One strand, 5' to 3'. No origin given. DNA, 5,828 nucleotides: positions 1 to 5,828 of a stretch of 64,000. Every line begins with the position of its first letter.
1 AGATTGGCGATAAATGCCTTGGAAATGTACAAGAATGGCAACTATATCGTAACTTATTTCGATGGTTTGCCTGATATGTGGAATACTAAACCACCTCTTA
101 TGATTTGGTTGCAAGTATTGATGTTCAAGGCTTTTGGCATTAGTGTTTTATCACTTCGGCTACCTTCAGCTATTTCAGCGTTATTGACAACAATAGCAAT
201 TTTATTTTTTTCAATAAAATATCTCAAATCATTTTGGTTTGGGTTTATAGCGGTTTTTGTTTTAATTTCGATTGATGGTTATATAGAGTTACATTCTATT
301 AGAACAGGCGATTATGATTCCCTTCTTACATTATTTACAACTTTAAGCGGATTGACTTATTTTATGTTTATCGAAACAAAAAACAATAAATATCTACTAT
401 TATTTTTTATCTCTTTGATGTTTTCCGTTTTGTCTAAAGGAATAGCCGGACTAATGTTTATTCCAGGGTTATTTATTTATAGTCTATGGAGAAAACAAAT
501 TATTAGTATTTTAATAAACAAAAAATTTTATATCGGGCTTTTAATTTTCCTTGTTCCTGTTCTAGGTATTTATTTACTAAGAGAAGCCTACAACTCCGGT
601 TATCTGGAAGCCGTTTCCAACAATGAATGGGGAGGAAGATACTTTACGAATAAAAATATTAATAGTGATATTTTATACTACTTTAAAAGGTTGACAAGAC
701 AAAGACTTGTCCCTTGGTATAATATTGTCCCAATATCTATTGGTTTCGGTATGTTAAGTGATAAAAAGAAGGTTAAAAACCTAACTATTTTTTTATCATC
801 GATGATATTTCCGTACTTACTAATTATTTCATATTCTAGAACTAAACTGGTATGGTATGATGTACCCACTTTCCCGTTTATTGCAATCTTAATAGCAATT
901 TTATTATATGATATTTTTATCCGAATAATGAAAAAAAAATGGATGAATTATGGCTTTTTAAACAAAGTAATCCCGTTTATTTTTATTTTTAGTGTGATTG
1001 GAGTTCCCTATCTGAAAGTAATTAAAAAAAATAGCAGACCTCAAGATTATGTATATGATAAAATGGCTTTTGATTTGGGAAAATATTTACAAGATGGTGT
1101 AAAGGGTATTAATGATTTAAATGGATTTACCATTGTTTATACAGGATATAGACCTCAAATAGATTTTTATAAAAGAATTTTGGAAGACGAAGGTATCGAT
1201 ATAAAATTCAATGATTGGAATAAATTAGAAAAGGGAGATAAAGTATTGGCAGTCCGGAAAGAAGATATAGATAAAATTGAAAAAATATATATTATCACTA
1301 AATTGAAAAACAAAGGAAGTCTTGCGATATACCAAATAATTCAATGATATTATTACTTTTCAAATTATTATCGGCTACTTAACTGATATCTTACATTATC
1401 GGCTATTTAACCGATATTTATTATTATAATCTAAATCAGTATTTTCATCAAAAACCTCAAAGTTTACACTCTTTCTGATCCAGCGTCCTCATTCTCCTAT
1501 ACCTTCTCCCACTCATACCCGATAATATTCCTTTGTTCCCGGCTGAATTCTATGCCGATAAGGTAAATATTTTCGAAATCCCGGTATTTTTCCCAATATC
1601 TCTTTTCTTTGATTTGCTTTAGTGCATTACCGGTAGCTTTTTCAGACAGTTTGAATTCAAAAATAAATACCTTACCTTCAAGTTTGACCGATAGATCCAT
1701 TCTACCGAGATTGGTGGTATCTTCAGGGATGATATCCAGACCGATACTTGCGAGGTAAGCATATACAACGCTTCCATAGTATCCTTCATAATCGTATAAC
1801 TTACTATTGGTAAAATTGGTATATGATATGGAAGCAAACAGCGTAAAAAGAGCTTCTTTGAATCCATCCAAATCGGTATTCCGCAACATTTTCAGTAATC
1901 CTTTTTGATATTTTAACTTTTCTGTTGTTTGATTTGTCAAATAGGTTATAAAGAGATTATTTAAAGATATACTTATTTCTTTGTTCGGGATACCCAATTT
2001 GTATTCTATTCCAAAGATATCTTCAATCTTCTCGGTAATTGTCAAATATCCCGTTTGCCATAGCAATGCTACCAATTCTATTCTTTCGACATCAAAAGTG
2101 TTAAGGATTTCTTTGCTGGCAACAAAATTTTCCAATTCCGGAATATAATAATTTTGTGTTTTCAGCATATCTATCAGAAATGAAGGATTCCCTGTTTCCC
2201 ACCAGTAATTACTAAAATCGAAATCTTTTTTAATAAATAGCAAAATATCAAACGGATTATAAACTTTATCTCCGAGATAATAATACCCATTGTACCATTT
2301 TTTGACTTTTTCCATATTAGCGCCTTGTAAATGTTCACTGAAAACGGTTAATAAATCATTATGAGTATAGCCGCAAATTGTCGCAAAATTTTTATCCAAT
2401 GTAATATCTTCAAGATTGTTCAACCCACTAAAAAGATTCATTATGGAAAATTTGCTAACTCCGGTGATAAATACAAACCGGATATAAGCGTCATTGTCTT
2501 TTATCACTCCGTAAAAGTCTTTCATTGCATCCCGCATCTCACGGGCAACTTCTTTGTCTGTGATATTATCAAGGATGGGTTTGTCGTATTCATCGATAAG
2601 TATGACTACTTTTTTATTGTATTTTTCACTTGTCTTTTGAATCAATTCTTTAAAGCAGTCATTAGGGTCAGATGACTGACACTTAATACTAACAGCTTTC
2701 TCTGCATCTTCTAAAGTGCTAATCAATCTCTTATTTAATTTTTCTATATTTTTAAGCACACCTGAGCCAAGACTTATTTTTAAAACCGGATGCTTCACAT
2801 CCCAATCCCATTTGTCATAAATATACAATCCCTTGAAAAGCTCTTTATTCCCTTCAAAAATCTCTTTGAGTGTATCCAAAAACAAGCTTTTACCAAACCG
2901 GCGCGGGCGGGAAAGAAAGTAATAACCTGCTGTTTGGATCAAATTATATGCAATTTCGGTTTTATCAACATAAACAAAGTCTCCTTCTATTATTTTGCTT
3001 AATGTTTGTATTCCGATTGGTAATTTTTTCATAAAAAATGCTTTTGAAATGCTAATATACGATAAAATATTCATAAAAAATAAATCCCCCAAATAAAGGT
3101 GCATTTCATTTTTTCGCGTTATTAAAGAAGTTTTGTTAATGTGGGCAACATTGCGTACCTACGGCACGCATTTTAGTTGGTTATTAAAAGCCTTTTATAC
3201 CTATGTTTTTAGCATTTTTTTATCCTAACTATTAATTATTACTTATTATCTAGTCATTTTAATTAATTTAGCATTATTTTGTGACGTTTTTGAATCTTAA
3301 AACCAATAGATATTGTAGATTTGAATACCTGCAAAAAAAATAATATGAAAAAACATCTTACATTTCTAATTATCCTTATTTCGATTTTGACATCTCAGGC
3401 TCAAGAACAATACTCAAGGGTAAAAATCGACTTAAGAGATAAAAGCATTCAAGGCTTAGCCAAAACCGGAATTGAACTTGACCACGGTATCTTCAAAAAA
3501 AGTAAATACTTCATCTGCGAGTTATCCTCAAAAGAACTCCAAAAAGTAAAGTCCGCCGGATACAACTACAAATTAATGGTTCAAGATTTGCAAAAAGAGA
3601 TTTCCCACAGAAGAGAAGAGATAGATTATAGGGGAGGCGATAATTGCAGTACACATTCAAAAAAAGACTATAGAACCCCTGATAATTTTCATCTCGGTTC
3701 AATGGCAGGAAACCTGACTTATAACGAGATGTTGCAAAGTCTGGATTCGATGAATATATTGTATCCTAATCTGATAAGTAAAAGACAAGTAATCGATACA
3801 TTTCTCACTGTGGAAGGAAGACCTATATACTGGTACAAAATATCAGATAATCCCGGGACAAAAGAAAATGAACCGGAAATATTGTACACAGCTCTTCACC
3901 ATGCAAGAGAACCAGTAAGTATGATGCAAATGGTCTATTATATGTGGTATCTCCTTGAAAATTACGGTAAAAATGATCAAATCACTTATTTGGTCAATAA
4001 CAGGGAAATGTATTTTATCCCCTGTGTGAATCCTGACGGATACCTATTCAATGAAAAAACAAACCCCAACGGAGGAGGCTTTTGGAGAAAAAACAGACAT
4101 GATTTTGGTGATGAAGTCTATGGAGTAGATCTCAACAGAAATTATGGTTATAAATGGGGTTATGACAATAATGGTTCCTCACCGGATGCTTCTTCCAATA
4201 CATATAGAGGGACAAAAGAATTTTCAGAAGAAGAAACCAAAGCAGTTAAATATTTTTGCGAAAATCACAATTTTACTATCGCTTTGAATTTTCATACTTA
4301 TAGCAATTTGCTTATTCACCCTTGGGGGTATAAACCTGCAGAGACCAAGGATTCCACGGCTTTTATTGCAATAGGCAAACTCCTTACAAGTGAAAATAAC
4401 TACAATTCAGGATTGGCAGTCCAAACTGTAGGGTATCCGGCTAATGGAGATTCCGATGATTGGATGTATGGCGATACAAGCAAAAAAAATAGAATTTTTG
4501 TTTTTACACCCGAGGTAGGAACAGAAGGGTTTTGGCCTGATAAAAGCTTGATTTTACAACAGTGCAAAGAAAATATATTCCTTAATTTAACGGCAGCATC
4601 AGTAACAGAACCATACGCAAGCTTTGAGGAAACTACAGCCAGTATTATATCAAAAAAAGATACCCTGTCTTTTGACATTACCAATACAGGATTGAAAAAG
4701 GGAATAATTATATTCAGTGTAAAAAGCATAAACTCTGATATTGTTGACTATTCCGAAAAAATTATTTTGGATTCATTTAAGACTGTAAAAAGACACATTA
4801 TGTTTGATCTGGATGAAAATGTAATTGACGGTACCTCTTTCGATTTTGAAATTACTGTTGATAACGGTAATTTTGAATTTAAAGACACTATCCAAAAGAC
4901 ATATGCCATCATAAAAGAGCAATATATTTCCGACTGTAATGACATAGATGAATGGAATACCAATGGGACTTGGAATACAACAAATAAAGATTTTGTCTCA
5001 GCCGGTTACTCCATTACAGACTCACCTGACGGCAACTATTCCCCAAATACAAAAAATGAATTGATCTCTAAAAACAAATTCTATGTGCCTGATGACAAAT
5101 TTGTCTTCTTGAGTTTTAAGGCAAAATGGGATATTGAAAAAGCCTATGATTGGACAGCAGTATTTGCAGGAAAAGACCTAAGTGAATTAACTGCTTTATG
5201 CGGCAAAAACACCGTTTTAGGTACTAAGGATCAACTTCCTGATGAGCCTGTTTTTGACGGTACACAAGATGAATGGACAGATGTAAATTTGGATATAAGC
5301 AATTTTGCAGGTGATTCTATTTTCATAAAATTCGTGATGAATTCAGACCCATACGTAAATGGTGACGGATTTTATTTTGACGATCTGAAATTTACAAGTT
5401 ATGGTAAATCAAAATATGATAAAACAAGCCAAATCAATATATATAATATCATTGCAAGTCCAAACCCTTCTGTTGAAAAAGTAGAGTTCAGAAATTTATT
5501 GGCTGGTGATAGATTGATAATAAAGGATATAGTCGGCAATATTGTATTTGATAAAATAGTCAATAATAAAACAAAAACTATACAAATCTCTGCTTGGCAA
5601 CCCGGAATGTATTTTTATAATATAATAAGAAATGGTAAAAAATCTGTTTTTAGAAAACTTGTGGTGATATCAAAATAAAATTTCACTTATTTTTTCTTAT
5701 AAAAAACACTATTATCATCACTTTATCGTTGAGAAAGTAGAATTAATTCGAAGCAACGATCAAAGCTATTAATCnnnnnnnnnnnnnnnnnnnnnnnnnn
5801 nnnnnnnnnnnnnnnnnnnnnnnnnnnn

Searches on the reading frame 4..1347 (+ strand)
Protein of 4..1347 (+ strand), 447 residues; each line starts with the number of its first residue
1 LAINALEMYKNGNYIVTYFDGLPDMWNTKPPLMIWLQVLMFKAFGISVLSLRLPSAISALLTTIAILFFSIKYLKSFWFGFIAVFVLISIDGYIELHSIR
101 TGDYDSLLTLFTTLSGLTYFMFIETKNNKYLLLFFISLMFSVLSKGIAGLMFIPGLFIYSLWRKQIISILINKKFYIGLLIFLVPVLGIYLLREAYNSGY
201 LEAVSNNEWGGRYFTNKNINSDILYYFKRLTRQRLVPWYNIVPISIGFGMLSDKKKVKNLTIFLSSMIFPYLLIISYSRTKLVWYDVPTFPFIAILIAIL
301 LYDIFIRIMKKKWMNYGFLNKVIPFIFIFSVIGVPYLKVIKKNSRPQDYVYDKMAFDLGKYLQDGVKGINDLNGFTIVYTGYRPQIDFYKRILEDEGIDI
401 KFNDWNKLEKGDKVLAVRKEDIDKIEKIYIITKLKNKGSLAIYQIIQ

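Call 89: search_protein_families(library=pfam, proteins=[window:4-1347:+], max_evalue=0.00001)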
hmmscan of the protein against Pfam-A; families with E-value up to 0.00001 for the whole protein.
window:4-1347:+ (447 aa): 1 family
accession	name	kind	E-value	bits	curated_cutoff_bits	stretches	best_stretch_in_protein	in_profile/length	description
PF13231.12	PMT_2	-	1.4e-12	48.5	26.1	1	29-187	2-155/160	Dolichyl-phosphate-mannose-protein mannosyltransferase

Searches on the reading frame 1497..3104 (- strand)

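Call 89: search_protein_families(library=pfam, proteins=[window:1497-3104:-], max_evalue=0.00001)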
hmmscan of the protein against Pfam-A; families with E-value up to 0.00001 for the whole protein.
window:1497-3104:- (535 aa): 2 families
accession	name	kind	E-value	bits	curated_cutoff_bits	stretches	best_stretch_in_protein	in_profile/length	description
PF09820.16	AAA-ATPase_like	-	7.6e-66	222.2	26.1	1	29-225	1-201/201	Predicted AAA-ATPase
PF08011.17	PDDEXK_9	-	9.5e-21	74.2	25.5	1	439-528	2-103/105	PD-(D/E)XK nuclease superfamily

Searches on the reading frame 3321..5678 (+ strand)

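Call 89: search_protein_families(library=pfam, proteins=[window:3321-5678:+], max_evalue=0.00001)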
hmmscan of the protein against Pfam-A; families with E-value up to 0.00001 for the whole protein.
window:3321-5678:+ (785 aa): 3 families
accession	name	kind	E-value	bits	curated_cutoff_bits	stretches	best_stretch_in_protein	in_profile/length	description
PF00246.29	Peptidase_M14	-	3.9e-61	207.6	21.6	1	137-418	1-283/286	Zinc carboxypeptidase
PF20773.4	InhA-like_MAM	-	1.3e-11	44.8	26.9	1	587-698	57-169/191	Immune inhibitor A-like, MAM domain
PF18962.6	Por_Secre_tail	-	7.3e-07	29.8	27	1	714-782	3-75/75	Secretion system C-terminal sorting domain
